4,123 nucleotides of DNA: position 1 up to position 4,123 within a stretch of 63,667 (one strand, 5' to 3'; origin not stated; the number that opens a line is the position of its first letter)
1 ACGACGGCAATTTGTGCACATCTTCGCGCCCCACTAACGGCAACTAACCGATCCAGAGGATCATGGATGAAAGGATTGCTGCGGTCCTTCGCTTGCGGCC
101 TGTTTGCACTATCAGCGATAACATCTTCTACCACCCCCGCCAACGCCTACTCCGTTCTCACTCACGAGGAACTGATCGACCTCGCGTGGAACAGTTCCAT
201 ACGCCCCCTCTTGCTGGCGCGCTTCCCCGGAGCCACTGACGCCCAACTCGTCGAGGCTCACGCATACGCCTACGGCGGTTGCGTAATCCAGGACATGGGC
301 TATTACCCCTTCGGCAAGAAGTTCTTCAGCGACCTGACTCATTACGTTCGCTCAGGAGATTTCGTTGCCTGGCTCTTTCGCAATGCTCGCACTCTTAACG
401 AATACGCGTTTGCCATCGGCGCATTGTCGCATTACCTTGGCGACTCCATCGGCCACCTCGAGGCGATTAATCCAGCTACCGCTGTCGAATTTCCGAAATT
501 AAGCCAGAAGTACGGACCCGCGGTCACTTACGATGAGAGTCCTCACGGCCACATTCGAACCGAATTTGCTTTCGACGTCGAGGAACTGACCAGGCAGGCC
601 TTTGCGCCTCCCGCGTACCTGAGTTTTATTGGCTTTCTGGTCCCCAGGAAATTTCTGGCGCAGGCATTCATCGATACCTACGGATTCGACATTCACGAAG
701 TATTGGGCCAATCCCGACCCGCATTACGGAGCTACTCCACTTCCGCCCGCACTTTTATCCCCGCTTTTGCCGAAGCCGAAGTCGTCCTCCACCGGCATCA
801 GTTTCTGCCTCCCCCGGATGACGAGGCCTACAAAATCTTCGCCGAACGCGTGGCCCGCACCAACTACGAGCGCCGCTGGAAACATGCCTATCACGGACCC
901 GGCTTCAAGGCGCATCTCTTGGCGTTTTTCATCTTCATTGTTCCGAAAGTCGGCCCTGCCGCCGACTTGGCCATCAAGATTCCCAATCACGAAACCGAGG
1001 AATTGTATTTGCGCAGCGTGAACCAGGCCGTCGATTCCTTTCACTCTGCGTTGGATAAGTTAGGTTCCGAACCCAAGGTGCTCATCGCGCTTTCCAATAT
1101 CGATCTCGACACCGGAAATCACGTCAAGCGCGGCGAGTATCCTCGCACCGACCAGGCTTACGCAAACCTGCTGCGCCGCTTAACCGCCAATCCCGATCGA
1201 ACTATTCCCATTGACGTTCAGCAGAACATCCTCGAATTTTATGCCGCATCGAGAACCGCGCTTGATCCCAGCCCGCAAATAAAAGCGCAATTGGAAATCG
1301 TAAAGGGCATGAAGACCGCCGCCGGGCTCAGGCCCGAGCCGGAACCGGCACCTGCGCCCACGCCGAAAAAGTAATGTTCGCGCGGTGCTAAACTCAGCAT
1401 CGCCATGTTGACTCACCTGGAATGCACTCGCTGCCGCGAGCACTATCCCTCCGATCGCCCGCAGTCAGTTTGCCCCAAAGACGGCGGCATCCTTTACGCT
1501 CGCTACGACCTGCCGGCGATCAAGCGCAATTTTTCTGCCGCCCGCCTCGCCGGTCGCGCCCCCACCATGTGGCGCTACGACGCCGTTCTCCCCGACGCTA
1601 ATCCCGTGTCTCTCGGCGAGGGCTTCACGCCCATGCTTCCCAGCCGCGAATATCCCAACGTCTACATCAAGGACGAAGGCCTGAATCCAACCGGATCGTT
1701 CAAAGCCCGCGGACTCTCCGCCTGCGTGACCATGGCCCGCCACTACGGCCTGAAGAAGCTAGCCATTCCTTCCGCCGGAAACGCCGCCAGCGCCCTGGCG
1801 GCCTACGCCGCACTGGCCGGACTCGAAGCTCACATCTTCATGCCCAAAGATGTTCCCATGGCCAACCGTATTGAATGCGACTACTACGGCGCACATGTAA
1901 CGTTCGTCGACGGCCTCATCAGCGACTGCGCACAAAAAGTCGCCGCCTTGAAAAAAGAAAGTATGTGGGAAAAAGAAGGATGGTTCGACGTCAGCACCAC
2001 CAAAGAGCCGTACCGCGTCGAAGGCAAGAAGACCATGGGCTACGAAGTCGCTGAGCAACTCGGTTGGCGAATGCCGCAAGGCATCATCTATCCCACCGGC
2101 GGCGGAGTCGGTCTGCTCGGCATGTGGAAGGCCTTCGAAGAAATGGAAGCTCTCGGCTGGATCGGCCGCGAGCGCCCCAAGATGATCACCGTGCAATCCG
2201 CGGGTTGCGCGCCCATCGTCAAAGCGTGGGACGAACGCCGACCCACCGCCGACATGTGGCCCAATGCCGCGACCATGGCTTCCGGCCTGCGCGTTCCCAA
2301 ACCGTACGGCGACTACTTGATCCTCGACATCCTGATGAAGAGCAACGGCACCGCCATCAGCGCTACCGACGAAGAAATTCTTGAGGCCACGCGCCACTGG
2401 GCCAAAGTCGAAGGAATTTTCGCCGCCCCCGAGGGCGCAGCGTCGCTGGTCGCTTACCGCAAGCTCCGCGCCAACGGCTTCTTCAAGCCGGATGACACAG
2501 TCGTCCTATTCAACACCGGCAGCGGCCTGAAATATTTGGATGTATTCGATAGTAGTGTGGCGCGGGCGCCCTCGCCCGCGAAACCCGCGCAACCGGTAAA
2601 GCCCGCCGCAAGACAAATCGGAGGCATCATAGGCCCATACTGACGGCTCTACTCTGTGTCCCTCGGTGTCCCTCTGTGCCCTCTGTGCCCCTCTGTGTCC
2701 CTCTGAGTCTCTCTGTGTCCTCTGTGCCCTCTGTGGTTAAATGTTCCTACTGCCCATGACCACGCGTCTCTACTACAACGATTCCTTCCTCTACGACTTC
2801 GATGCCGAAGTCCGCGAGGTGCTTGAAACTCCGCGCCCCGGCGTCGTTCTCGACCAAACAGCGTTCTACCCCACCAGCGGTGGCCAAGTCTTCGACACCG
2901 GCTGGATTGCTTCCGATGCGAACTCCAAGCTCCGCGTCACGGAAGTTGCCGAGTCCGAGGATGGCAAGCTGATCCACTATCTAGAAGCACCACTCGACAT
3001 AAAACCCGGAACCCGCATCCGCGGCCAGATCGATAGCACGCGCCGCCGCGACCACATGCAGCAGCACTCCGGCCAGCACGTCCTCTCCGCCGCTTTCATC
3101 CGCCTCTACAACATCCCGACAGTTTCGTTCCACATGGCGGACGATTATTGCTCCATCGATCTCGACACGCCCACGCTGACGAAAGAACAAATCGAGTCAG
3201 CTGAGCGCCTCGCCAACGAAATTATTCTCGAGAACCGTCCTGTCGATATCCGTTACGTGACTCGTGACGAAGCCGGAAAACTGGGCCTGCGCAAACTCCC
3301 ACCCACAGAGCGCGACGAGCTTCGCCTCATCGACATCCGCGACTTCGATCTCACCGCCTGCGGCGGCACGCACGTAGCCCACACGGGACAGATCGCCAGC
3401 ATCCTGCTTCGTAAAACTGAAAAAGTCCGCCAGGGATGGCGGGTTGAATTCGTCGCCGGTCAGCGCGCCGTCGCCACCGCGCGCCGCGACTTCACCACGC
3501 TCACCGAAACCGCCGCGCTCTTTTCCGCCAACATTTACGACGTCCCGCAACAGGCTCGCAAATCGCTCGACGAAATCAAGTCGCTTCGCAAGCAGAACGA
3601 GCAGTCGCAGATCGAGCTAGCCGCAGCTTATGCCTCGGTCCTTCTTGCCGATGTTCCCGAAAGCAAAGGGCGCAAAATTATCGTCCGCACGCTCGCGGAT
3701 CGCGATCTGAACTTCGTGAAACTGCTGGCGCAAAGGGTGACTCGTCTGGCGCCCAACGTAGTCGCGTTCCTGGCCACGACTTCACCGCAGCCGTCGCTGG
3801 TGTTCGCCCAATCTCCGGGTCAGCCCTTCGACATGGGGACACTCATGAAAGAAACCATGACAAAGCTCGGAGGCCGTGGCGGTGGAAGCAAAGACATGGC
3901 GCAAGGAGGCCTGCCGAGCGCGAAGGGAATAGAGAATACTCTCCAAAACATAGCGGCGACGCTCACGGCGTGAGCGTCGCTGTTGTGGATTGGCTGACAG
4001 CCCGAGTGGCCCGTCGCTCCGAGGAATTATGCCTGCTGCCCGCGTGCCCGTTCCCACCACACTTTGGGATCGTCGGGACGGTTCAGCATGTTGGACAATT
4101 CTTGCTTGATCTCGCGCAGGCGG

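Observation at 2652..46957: Window-wide class of intergenic 7-10 nt tandem arrays, mostly arranged as reverse-complementary 'mirror' pairs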

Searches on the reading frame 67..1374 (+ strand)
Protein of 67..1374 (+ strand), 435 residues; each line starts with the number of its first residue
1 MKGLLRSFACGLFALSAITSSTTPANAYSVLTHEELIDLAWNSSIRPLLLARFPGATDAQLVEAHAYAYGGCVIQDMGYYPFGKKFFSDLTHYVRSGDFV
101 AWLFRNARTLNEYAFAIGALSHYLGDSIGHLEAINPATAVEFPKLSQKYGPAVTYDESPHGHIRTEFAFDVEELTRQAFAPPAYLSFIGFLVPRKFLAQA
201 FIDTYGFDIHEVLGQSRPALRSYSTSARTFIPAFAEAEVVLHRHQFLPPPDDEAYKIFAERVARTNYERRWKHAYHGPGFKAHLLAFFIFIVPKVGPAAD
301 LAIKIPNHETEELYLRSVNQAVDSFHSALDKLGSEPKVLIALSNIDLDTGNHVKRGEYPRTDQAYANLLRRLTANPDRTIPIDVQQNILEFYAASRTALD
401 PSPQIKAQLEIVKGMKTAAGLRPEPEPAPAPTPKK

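Call 56: search_protein_families(library=pfam, proteins=[window:67-1374:+])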
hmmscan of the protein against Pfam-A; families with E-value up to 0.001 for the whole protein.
window:67-1374:+ (435 aa): 1 family
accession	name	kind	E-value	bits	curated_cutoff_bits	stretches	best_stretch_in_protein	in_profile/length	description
PF00882.24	Zn_dep_PLPC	-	4.2e-17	63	26.8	1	32-202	1-154/167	Zinc dependent phospholipase C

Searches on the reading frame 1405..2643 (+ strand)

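Call 56: search_protein_families(library=pfam, proteins=[window:1405-2643:+])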
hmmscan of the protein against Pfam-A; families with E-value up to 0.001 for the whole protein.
window:1405-2643:+ (412 aa): 1 family
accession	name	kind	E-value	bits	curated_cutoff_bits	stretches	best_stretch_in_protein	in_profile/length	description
PF00291.31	PALP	-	1.1e-70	238.7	35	1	68-372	1-295/295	Pyridoxal-phosphate dependent enzyme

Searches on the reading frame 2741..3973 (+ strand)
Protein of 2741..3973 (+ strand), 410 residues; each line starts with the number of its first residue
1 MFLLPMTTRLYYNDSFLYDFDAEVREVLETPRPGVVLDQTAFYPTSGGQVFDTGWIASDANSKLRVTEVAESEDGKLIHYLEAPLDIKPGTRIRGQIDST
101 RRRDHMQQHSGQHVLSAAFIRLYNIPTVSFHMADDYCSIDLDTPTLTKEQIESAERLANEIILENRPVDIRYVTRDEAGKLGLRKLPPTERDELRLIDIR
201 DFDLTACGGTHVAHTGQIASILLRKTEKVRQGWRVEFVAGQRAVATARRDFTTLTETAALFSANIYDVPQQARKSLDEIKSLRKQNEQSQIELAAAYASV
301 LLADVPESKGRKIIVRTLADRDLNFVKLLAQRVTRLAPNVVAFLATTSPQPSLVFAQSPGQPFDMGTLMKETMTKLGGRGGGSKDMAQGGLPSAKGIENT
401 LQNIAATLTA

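Call 56: search_protein_families(library=pfam, proteins=[window:2741-3973:+])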
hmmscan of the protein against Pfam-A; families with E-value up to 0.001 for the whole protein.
window:2741-3973:+ (410 aa): 3 families
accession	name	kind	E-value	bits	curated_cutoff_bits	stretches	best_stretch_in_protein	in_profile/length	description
PF01411.24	tRNA-synt_2c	-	2.8e-13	49.7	30.3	1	17-100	469-551/552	tRNA synthetases class II (A)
PF07973.19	tRNA_SAD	-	1.9e-09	37.8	24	1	194-232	1-39/44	Threonyl and Alanyl tRNA synthetase second additional domain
PF02272.25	DHHA1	-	1.4e-07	32.3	25.9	1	314-408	5-100/102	DHHA1 domain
